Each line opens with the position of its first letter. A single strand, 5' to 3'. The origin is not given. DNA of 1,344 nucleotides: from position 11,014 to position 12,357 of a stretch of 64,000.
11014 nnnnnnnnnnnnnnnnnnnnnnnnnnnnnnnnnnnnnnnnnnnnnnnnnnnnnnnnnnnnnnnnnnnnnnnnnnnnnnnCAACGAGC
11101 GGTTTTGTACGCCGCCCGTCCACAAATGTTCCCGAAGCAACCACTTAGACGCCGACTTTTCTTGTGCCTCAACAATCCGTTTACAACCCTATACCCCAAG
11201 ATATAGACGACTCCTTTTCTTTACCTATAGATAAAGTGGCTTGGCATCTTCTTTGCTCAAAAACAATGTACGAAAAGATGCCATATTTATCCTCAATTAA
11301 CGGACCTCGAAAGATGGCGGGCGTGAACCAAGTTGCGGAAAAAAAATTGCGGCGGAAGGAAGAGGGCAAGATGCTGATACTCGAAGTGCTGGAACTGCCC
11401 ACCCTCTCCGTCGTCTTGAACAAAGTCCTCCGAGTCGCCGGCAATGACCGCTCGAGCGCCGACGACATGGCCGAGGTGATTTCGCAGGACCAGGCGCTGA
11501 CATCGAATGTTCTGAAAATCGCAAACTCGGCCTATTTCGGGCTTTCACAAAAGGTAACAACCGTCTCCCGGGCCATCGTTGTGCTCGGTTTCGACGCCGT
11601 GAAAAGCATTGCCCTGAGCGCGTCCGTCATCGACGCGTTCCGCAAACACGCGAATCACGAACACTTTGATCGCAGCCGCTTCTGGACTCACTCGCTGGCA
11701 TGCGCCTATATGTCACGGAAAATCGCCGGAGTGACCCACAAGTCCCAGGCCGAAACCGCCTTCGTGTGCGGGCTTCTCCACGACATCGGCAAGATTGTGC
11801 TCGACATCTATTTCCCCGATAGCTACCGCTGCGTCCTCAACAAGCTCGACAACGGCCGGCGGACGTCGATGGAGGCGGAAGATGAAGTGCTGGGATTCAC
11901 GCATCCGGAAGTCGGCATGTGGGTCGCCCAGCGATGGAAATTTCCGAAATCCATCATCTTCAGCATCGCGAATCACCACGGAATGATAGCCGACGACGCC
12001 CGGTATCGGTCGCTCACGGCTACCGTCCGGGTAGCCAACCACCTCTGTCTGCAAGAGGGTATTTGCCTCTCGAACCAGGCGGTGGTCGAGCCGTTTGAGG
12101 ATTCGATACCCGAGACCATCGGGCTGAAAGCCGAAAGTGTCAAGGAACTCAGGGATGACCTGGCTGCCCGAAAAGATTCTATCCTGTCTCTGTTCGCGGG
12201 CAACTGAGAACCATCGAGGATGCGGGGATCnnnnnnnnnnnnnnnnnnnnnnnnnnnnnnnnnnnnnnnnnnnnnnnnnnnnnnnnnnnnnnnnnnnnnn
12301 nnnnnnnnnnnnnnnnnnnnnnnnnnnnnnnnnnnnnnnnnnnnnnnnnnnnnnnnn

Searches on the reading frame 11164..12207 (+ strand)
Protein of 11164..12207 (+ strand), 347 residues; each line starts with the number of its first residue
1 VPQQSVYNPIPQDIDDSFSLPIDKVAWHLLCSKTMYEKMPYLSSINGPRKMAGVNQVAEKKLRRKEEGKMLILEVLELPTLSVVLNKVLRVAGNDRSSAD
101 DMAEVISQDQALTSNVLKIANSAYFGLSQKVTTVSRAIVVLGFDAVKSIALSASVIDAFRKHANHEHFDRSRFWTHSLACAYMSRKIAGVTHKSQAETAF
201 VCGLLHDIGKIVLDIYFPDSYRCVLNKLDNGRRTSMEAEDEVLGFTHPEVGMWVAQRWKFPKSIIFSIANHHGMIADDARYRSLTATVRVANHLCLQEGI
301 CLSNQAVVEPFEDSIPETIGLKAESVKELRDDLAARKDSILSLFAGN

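Call 18: search_protein_families(library=pfam, proteins=[window:11164-12207:+], max_evalue=0.001)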
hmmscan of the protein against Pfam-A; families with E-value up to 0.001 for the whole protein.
window:11164-12207:+ (347 aa): 3 families
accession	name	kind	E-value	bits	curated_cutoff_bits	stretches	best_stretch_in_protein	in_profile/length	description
PF08668.18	HDOD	-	5.7e-65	218.9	22.9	1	78-272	1-194/196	HDOD domain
PF01966.28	HD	-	5.6e-08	33.5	22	1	174-276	2-90/116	HD domain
PF18019.7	Cas3_HD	-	0.00014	22.4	23.1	1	173-286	29-142/207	Cas3, HD domain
